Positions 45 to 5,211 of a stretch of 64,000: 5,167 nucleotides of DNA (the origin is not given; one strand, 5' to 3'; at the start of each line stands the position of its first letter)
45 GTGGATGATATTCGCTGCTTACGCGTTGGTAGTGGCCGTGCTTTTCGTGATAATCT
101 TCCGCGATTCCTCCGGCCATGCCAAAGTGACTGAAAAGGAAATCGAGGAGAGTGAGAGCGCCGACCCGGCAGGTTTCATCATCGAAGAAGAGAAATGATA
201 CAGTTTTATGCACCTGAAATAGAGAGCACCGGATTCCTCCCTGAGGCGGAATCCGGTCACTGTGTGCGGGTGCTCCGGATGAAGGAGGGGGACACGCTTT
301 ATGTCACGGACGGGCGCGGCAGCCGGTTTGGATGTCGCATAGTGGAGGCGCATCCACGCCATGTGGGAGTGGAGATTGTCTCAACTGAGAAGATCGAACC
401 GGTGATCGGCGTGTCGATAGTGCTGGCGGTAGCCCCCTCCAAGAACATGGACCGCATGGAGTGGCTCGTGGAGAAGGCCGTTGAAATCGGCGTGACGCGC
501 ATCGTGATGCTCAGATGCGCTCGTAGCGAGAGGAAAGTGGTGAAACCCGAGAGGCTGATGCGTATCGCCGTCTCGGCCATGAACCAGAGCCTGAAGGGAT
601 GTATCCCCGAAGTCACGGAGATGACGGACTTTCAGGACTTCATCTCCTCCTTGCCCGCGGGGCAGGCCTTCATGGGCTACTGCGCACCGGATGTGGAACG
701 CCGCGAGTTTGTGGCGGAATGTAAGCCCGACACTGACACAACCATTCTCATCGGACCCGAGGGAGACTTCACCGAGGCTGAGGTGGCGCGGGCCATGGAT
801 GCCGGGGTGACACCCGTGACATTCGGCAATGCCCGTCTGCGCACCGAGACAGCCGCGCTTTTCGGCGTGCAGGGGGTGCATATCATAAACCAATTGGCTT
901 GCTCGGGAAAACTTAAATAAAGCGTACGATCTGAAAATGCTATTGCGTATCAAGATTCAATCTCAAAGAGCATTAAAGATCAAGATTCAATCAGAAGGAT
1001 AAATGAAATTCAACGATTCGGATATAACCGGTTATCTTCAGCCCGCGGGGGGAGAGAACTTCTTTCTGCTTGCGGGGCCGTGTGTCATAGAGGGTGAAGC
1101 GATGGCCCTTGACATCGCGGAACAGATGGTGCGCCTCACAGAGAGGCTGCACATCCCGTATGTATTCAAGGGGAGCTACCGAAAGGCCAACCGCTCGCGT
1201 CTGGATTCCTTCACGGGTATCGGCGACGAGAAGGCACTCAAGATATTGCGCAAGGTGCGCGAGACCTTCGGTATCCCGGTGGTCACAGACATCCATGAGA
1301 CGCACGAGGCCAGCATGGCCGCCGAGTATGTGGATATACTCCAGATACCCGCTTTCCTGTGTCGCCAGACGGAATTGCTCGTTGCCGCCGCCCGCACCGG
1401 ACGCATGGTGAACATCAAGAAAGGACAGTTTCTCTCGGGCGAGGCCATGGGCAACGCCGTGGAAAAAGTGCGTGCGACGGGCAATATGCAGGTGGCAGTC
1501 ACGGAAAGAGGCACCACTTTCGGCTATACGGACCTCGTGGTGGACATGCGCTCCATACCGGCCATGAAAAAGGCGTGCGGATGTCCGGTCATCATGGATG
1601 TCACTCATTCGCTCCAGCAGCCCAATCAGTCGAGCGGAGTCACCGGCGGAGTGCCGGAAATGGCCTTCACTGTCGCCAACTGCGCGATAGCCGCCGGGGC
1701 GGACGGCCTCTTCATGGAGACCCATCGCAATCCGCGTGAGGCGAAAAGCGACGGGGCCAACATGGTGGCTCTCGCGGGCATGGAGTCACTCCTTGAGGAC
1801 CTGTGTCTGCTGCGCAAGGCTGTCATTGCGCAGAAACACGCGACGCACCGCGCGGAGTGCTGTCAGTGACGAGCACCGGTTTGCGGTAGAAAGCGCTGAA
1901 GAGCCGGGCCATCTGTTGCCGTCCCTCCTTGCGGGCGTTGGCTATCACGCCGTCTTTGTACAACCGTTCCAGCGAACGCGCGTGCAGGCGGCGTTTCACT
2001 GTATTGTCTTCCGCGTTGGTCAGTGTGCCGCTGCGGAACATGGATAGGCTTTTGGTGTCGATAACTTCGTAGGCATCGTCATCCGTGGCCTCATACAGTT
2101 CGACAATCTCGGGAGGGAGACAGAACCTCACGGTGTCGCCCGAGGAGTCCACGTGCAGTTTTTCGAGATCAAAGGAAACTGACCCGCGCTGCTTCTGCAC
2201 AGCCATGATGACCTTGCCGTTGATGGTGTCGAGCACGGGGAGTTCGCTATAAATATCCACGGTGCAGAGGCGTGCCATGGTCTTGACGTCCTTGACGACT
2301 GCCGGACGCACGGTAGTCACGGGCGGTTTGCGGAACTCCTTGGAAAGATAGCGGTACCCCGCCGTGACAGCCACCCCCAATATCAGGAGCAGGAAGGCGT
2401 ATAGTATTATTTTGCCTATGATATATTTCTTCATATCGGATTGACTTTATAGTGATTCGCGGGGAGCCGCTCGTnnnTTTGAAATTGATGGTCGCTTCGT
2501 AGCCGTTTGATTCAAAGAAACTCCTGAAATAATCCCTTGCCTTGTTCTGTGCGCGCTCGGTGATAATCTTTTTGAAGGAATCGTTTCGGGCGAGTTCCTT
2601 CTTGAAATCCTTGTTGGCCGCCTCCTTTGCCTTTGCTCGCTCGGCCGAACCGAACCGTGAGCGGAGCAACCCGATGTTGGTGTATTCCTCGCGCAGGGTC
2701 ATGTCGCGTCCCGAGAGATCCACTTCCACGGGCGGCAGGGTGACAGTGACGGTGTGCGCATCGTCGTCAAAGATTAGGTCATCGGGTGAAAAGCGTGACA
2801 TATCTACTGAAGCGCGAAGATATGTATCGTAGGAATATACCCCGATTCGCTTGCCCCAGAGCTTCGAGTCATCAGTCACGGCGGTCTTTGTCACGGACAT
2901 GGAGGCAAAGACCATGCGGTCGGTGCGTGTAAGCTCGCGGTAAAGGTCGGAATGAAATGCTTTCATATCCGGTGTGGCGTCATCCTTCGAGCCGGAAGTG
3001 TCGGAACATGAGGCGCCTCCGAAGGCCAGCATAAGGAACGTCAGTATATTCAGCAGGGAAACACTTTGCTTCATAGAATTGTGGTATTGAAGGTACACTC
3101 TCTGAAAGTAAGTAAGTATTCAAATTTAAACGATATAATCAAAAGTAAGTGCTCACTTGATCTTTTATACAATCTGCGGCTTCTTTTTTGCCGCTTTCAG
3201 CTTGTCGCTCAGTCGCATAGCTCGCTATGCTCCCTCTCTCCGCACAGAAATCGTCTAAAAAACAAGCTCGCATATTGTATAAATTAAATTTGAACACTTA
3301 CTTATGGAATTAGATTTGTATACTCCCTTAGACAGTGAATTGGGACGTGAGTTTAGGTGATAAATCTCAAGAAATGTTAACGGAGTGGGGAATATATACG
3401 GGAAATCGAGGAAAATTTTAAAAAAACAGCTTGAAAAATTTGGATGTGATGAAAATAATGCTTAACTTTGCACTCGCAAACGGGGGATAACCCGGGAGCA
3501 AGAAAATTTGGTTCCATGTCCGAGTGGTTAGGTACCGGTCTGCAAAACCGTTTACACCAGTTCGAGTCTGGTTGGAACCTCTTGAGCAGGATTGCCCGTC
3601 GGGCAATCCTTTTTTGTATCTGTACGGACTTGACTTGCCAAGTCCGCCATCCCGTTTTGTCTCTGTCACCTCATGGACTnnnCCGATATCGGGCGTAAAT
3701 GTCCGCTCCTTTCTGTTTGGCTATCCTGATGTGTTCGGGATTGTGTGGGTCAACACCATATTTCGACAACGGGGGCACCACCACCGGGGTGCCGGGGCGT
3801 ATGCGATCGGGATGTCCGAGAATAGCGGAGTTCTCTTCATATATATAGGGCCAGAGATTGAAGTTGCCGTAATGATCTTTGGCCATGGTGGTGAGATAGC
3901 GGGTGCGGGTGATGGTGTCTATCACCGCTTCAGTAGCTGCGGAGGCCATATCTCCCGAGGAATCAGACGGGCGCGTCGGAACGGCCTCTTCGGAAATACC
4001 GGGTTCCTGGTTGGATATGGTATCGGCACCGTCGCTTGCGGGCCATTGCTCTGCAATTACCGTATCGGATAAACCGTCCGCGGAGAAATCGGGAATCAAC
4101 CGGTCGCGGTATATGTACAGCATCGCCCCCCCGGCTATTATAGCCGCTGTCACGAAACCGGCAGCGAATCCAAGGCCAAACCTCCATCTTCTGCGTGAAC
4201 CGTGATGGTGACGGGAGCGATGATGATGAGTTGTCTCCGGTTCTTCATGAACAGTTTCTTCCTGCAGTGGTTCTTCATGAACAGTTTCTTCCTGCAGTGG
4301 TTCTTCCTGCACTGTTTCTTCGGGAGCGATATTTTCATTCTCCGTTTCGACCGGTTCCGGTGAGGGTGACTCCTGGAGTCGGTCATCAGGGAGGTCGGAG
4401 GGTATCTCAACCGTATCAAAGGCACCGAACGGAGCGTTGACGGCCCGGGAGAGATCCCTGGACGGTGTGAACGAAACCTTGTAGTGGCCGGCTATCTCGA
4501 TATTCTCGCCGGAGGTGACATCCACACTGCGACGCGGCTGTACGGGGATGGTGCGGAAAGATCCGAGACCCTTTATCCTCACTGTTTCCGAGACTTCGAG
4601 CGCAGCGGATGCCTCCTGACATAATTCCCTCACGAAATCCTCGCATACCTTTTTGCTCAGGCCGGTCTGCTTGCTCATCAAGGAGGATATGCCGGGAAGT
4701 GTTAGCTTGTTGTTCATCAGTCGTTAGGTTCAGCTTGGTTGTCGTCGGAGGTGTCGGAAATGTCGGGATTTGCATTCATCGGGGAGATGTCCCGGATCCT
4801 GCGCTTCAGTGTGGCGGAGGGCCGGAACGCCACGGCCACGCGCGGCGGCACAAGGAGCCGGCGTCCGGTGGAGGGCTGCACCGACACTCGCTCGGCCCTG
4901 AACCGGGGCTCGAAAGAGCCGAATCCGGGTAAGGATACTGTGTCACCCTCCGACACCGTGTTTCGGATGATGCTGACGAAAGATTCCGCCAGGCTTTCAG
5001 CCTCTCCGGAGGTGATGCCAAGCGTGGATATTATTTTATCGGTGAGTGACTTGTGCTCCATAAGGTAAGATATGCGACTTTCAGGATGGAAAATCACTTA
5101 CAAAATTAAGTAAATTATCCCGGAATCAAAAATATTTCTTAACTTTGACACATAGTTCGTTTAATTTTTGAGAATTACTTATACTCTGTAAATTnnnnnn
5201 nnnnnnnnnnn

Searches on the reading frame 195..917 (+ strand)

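Call 77: search_protein_families(library=pfam, proteins=[window:195-917:+], max_evalue=0.00001)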
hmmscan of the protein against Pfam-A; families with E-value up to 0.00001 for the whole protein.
window:195-917:+ (241 aa): 2 families
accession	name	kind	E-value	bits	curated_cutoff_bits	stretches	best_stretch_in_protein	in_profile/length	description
PF04452.19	Methyltrans_RNA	-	3.2e-36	124.8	23.9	1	74-224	6-160/165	RNA methyltransferase domain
PF20260.4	PUA_4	-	3.6e-11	43.4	23.9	1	15-61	1-47/48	RNA methyltransferase PUA domain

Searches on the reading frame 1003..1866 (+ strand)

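Call 77: search_protein_families(library=pfam, proteins=[window:1003-1866:+], max_evalue=0.00001)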
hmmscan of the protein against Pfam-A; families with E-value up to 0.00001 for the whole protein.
window:1003-1866:+ (288 aa): 1 family
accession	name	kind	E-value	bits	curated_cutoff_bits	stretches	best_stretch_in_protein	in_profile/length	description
PF00793.26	DAHP_synth_1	-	1.6e-63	214.6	25.5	1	17-263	15-257/270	DAHP synthetase I family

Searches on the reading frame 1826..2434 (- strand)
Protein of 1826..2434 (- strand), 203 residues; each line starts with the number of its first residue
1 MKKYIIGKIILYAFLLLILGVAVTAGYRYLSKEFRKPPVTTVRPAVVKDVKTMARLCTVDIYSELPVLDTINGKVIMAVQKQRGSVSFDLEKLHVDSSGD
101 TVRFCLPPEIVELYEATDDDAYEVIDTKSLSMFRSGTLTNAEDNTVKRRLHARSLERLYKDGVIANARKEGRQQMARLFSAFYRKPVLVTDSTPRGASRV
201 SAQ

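Call 77: search_protein_families(library=pfam, proteins=[window:1826-2434:-], max_evalue=0.00001)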
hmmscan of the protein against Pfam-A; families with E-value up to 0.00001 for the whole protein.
window:1826-2434:- (203 aa): 0 families

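Call 81: search_protein_families(library=pfam, proteins=[window:1826-2434:-], max_evalue=0.01)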
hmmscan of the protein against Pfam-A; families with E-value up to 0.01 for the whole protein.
window:1826-2434:- (203 aa): 1 family
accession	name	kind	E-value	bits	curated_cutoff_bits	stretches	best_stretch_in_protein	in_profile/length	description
PF14014.11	DUF4230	-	0.00098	19.7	27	1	86-181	46-140/148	Protein of unknown function (DUF4230)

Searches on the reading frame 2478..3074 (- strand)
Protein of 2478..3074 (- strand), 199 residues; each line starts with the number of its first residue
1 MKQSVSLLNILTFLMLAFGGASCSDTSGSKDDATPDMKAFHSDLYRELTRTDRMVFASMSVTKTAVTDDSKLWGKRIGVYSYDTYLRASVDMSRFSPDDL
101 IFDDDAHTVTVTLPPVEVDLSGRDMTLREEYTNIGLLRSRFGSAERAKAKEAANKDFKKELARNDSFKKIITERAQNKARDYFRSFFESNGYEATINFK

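Call 39: find_homologous_proteins(query=window:2478-3074:-, max_evalue=1e-30)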
Query seq(199 aa) (199 aa): 30 proteins with E <= 1e-30 among 208 candidates.
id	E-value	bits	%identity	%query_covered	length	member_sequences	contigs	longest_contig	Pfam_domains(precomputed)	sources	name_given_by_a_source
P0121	1.2e-124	431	100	100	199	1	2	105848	PF14014.12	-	-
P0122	3.3e-75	270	67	89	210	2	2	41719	PF14014.12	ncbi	-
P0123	5.7e-73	263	63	95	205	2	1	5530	PF14014.12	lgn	-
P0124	8.6e-72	259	62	95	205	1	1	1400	PF14014.12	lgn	-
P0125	1.9e-71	258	62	95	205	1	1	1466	PF14014.12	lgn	-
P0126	5.6e-69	250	66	84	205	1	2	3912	PF14014.12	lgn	-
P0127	1.9e-64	235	58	91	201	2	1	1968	PF14014.12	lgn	-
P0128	3.7e-61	224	53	98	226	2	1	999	PF14014.12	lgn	-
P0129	5.7e-61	224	55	96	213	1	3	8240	PF14014.12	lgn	-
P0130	2.8e-60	221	55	93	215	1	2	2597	PF14014.12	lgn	-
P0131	1.3e-58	216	53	89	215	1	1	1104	PF14014.12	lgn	-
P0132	6.8e-50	187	50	100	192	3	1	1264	PF14014.12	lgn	-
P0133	1.1e-49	187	52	85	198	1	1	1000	PF14014.12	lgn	-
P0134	1.9e-49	186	52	94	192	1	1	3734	PF14014.12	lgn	-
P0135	1.4e-48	183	56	81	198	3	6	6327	PF14014.12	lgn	-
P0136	6.9e-48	181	55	80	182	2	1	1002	PF14014.12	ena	-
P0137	1.4e-47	180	49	94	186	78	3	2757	PF14014.12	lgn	-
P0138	1.6e-47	180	53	79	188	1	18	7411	PF14014.12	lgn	-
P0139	5.8e-46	175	54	84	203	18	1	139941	PF14014.12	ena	-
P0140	1.7e-45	173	48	95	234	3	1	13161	PF14014.12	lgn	-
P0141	1.2e-44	170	45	97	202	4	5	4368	PF14014.12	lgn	-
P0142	2.5e-43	166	49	79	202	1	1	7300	PF14014.12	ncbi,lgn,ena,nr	ncbi:MAG: DUF4230 domain-containing protein [Muribaculaceae bacterium]|nr:DUF4230 domain-containing 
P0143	1.4e-42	164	45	97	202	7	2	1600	PF14014.12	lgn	-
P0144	9.1e-42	161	48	94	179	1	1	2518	PF14014.12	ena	-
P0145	1.4e-41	160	48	94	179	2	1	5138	PF14014.12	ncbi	-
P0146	7.4e-36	142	44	78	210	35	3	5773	PF14014.12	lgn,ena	-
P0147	2.4e-33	134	44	79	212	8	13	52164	PF14014.12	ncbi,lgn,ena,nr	ncbi:MAG: DUF4230 domain-containing protein [Bacteroides sp.]|nr:DUF4230 domain-containing protein [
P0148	1.6e-32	131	58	57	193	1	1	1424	PF14014.12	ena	-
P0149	2.1e-31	127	41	78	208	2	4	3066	PF14014.12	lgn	-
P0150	5.4e-31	126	39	92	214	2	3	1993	PF14014.12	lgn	-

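Call 40: find_encoding_contigs(protein=P0122, flank=3000, max_places=3)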
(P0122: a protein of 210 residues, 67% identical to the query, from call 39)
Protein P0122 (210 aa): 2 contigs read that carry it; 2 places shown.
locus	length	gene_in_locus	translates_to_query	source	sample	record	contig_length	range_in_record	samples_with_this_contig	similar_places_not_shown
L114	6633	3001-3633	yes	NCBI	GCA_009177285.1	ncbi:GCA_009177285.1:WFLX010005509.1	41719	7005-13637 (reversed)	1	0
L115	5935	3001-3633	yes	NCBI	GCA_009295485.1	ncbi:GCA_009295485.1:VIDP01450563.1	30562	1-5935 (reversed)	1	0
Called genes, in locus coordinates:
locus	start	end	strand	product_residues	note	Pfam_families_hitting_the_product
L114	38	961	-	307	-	-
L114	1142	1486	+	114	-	PF00216:Bac_DNA_binding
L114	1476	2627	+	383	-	-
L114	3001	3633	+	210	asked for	PF14014:DUF4230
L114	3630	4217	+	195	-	-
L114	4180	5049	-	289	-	-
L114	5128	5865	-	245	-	PF20260:PUA_4, PF04452:Methyltrans_RNA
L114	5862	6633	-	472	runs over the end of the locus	-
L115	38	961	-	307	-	PF01963:TraB_PrgY_gumN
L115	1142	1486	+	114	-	PF00216:Bac_DNA_binding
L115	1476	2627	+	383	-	PF00216:Bac_DNA_binding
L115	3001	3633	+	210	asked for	PF14014:DUF4230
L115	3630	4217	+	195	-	PF14014:DUF4230 (weak)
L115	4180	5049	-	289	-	PF00793:DAHP_synth_1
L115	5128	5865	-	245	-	PF20260:PUA_4, PF04452:Methyltrans_RNA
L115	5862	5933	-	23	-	?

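Call 41: find_encoding_contigs(protein=P0123, flank=3000, max_places=2)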
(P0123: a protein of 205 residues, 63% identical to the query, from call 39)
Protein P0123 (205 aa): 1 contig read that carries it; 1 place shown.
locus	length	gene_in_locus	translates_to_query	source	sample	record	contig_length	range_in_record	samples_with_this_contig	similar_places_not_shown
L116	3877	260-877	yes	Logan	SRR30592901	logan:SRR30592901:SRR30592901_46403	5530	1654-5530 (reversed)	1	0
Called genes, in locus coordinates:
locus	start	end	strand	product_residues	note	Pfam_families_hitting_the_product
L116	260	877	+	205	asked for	PF14014:DUF4230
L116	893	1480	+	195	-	PF14014:DUF4230 (weak)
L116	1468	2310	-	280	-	PF00793:DAHP_synth_1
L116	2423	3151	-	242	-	PF20260:PUA_4, PF04452:Methyltrans_RNA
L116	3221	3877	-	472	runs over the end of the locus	PF03825:Nuc_H_symport, PF12832:MFS_1_like, PF03825:Nuc_H_symport, PF07690:MFS_1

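Call 77: search_protein_families(library=pfam, proteins=[window:2478-3074:-], max_evalue=0.00001)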
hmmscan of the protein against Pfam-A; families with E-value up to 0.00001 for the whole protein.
window:2478-3074:- (199 aa): 1 family
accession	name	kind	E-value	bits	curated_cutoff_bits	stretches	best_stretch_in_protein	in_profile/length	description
PF14014.11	DUF4230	-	4.7e-21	75.9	27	1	51-195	6-145/148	Protein of unknown function (DUF4230)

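Call 91: find_encoding_contigs(protein=P0121, flank=1500, max_places=6)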
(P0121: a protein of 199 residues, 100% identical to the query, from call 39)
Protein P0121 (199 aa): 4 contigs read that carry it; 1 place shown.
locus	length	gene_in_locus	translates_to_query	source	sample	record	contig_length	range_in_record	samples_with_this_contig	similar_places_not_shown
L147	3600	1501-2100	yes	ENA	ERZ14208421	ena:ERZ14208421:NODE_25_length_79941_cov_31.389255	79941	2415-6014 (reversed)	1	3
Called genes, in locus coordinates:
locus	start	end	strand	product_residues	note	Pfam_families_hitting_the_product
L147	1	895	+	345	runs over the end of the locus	PF00216:Bac_DNA_binding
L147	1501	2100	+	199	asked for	PF14014:DUF4230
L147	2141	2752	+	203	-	-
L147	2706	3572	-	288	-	PF00793:DAHP_synth_1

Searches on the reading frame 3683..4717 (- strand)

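Call 77: search_protein_families(library=pfam, proteins=[window:3683-4717:-], max_evalue=0.00001)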
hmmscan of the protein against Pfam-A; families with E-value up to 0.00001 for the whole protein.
window:3683-4717:- (345 aa): 1 family
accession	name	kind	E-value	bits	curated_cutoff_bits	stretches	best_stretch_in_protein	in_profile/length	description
PF00216.26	Bac_DNA_binding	-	6.1e-16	58.9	22.4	1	13-94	9-90/90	Bacterial DNA-binding protein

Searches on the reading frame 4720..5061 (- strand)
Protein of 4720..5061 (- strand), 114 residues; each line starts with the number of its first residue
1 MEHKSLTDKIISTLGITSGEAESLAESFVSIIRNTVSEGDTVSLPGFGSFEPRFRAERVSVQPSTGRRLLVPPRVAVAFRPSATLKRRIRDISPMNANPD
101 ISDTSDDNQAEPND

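Call 77: search_protein_families(library=pfam, proteins=[window:4720-5061:-], max_evalue=0.00001)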
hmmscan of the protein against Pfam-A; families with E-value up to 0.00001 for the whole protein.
window:4720-5061:- (114 aa): 2 families
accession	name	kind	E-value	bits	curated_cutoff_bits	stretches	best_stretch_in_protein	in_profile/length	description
PF00216.26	Bac_DNA_binding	-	4.5e-21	75.3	22.4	1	1-89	1-89/90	Bacterial DNA-binding protein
PF18291.6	HU-HIG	-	6.4e-08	33.1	26.2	1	2-92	33-121/125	HU domain fused to wHTH, Ig, or Glycine-rich motif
